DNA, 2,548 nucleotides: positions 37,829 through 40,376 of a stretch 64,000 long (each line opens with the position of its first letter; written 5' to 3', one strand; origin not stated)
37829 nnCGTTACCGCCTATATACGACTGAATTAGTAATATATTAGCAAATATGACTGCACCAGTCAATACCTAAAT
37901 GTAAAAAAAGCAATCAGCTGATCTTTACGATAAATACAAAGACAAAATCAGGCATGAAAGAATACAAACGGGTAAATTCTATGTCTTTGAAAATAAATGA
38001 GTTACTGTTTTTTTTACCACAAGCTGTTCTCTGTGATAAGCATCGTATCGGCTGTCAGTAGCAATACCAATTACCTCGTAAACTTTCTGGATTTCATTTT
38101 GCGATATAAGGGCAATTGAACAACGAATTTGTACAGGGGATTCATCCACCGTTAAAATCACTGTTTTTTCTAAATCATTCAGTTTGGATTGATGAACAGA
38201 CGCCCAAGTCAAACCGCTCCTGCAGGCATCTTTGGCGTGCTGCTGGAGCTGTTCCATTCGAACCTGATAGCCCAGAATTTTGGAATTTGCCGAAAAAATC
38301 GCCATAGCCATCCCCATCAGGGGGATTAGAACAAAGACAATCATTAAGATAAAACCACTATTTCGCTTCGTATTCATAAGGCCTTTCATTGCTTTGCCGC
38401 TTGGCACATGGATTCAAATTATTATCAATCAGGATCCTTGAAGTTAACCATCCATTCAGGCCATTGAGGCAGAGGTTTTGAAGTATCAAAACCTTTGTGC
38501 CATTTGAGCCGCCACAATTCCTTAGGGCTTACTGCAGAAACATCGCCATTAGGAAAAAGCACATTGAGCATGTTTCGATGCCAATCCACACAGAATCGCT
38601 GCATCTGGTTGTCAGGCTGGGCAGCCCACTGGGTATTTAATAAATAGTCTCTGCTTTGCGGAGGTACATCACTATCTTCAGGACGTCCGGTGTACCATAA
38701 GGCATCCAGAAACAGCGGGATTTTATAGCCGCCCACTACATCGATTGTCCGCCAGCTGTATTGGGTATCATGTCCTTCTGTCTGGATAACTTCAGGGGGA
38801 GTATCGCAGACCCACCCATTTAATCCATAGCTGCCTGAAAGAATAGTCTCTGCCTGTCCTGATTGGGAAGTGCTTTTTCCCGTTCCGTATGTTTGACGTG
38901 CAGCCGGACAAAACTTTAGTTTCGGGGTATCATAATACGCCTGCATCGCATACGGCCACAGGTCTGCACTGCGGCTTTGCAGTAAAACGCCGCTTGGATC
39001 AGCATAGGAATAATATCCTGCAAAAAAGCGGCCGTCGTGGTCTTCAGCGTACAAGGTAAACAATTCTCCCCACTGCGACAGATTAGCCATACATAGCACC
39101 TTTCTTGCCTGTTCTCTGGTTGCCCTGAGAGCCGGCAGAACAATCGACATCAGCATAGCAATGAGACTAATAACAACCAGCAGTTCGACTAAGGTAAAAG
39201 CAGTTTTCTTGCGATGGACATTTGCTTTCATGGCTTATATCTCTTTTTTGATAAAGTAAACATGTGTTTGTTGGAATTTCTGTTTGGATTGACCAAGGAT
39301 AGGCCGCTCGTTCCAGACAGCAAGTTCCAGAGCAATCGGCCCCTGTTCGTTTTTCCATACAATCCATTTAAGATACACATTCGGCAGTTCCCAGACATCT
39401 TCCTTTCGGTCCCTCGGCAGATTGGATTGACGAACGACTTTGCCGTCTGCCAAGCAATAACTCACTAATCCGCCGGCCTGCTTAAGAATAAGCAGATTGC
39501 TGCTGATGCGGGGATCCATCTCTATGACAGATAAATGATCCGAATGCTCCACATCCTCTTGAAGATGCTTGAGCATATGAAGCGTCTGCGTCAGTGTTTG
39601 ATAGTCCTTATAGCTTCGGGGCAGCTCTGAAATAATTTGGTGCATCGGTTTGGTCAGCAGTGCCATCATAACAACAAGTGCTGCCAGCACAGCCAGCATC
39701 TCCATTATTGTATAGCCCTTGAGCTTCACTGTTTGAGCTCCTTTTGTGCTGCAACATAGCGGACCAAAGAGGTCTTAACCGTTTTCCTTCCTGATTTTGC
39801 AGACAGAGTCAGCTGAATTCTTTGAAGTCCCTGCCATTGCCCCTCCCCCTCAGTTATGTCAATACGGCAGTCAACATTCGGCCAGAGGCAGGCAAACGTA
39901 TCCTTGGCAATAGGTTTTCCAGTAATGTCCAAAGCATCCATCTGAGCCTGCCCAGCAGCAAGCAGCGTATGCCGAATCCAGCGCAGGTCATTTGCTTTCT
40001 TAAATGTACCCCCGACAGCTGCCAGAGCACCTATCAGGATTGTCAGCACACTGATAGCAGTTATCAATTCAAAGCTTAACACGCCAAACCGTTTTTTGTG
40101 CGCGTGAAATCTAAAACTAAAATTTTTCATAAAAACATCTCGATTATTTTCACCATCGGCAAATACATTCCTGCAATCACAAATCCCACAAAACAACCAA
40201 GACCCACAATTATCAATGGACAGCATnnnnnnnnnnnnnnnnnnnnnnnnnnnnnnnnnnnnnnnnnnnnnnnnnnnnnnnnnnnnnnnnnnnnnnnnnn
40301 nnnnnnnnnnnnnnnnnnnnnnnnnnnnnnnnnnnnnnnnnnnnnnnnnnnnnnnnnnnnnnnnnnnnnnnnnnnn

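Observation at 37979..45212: Secretin-less, minimal T2SS / type-IV-filament-like operon with an atypical parts list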

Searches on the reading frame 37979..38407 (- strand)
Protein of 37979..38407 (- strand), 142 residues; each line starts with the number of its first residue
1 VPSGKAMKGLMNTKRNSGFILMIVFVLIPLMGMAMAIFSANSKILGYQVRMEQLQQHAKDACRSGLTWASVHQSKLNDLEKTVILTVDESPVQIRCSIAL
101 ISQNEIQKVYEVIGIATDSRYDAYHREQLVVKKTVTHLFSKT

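Call 3: search_protein_families(library=pfam, proteins=[window:37979-38407:-], max_evalue=0.1)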
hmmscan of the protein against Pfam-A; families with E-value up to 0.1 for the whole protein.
window:37979-38407:- (142 aa): 1 family
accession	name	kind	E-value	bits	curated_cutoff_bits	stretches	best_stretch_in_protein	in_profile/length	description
PF10177.14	DUF2371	-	0.061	14.1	22.9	1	7-61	30-76/143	Uncharacterised conserved protein (DUF2371)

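Call 4: search_protein_families(library=ncbifam, proteins=[window:37979-38407:-], max_evalue=0.1)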
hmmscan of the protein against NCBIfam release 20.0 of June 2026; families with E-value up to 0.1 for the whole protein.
window:37979-38407:- (142 aa): 0 families

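Call 68: search_solved_structures(query=A6, max_evalue=10)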
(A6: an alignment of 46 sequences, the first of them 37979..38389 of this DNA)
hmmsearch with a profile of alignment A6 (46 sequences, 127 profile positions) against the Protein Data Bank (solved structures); distinct sequences matched with E-value up to 10: 2.
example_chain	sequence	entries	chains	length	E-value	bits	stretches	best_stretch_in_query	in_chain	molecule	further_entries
9egp_A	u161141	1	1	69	3.1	10.6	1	3-28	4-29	Geopilin domain 1 protein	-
5yzg_3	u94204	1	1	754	4.7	10.1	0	43-120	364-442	Peptidyl-prolyl cis-trans isomerase G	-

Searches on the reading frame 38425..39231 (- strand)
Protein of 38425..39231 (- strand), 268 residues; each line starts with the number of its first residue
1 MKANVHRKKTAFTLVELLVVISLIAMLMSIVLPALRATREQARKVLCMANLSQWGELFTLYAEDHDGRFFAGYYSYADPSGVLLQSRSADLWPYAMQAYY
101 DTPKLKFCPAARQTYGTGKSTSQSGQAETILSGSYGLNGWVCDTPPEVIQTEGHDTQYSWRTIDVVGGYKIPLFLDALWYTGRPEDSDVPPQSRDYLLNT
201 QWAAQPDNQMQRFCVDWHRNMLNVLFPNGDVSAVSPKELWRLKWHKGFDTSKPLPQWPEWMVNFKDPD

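Call 3: search_protein_families(library=pfam, proteins=[window:38425-39231:-], max_evalue=0.1)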
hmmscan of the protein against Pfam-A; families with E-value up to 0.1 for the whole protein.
window:38425-39231:- (268 aa): 1 family
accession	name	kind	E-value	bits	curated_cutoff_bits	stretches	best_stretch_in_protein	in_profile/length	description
PF07963.17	N_methyl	-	1.8e-06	27.7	21.2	1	7-32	2-27/27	Prokaryotic N-terminal methylation motif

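Call 4: search_protein_families(library=ncbifam, proteins=[window:38425-39231:-], max_evalue=0.1)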
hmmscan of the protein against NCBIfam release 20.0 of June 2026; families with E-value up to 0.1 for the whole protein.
window:38425-39231:- (268 aa): 12 families
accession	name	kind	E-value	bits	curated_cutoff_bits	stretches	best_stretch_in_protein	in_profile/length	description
TIGR01710.1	typeII_sec_gspG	equivalog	6.8e-06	26.2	88.85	1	11-54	2-45/134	type II secretion system major pseudopilin GspG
NF040999.1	pilin_ComGC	equivalog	7.7e-06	26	75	1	10-49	2-41/84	competence type IV pilus major pilin ComGC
NF041013.1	T4P_ComGE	equivalog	1.3e-05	25.2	49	1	8-42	2-36/83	competence type IV pilus minor pilin ComGE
NF007862.0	PRK10574.1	equivalog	0.00021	21.4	138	1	8-36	3-31/145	prepilin peptidase-dependent pilin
TIGR02532.1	IV_pilin_GFxxxE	domain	0.00022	20.9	16.3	1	11-32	3-24/24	prepilin-type N-terminal cleavage/methylation domain-containing protein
TIGR02596.1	TIGR02596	subfamily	0.00049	20.2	70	1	12-36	1-25/196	Verru_Chthon cassette protein D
TIGR01708.2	typeII_sec_gspH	equivalog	0.0012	18.9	80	1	12-41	4-33/169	type II secretion system minor pseudopilin GspH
NF040982.1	ComGD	equivalog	0.0036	17.7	70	1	10-49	2-41/139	competence type IV pilus minor pilin ComGD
NF007800.0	PRK10506.1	equivalog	0.0048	16.7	158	1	5-39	4-38/163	prepilin peptidase-dependent protein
TIGR02599.1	TIGR02599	subfamily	0.0053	16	256.5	1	11-43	1-33/361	Verru_Chthon cassette protein C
NF041775.1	typeIV_PilA_Myxo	equivalog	0.026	14.5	400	1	8-43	9-44/214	type IV pilin protein PilA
NF038303.1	EPS_HpsB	equivalog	0.053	13.5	150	1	10-45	3-41/211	hormogonium polysaccharide secretion pseudopilin HpsB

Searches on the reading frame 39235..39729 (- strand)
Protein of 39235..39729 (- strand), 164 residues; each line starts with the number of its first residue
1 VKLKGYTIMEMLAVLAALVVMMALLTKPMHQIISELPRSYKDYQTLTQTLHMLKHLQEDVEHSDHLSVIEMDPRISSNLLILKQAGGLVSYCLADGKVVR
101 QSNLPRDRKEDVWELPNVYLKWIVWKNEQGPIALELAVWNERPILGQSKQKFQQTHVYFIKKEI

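Call 3: search_protein_families(library=pfam, proteins=[window:39235-39729:-], max_evalue=0.1)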
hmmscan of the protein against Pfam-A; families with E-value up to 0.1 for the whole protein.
window:39235-39729:- (164 aa): 0 families

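Call 4: search_protein_families(library=ncbifam, proteins=[window:39235-39729:-], max_evalue=0.1)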
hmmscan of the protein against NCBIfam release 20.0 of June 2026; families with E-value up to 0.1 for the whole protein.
window:39235-39729:- (164 aa): 6 families
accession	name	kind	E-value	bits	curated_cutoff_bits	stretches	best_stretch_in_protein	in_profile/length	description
NF040982.1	ComGD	equivalog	0.0027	18.1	70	1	4-36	2-34/139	competence type IV pilus minor pilin ComGD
NF041002.1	pilin_ComGF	equivalog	0.0033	17.7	80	1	4-70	2-65/139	competence type IV pilus minor pilin ComGF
NF041013.1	T4P_ComGE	equivalog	0.0051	16.9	49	1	2-66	2-60/83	competence type IV pilus minor pilin ComGE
TIGR02532.1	IV_pilin_GFxxxE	domain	0.017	15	16.3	1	4-25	2-23/24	prepilin-type N-terminal cleavage/methylation domain-containing protein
NF007800.0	PRK10506.1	equivalog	0.02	14.7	158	1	3-72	8-73/163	prepilin peptidase-dependent protein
NF011713.0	PRK15134.1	equivalog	0.047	12.3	834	1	19-101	166-238/529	microcin C ABC transporter ATP-binding protein YejF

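Call 66: search_solved_structures(query=A4, max_evalue=10)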
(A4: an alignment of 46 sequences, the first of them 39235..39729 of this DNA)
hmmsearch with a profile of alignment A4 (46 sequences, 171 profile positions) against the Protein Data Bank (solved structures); distinct sequences matched with E-value up to 10: 12.
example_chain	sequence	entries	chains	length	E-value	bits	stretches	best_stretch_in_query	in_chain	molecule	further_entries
7tgg_A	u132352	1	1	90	0.0036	19.8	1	3-27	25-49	Geopilin domain 1 protein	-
9egp_A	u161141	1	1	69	0.0043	19.6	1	4-28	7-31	Geopilin domain 1 protein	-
9lab_B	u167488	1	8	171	0.018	17.5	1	3-34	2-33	MSHA major pilin subunit MshA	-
8pfb_G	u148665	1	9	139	0.05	16.1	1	8-55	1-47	Type IV pilin PilE1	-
9laa_A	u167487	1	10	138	0.12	14.9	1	1-27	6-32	Type IV pilin protein PilA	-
24st_A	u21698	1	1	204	0.22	14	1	123-168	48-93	Alpha chain 14D7 TCR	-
1ezj_A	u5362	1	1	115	0.33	13.4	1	41-85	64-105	NUCLEOCAPSID PHOSPHOPROTEIN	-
2m7g_A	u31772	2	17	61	1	11.9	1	8-27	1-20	Geopilin domain 1 protein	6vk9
6iuf_A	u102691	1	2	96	1.6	11.2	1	82-107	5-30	protein-a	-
7r8p_A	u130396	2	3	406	1.8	11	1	16-99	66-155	ATP-grasp domain-containing protein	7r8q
5l0w_A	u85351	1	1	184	1.9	10.9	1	95-140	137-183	Sec71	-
6b87_A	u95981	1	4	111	7.8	9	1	14-63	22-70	TMHC2_E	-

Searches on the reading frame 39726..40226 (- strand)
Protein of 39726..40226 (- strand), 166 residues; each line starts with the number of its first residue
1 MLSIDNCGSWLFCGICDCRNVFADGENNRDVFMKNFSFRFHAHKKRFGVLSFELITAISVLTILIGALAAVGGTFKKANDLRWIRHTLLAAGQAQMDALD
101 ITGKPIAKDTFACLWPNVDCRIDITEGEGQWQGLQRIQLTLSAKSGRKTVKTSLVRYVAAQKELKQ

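Call 3: search_protein_families(library=pfam, proteins=[window:39726-40226:-], max_evalue=0.1)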
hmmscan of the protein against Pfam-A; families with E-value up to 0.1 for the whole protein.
window:39726-40226:- (166 aa): 0 families

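Call 4: search_protein_families(library=ncbifam, proteins=[window:39726-40226:-], max_evalue=0.1)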
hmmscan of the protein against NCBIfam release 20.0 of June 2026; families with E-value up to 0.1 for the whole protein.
window:39726-40226:- (166 aa): 0 families

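Call 67: search_solved_structures(query=A5, max_evalue=10)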
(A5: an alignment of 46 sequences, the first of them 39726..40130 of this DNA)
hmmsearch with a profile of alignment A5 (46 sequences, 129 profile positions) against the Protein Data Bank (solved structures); distinct sequences matched with E-value up to 10: 5.
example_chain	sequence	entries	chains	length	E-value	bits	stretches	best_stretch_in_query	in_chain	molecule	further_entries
9laa_A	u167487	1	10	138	0.23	14.2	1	4-30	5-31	Type IV pilin protein PilA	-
9lab_B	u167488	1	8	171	0.23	14.2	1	7-31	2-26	MSHA major pilin subunit MshA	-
9egp_A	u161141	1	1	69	0.27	14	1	4-32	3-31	Geopilin domain 1 protein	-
7tgg_A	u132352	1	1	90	0.3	13.9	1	2-31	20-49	Geopilin domain 1 protein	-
2w3j_A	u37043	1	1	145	1.3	11.9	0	52-70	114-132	CARBOHYDRATE BINDING MODULE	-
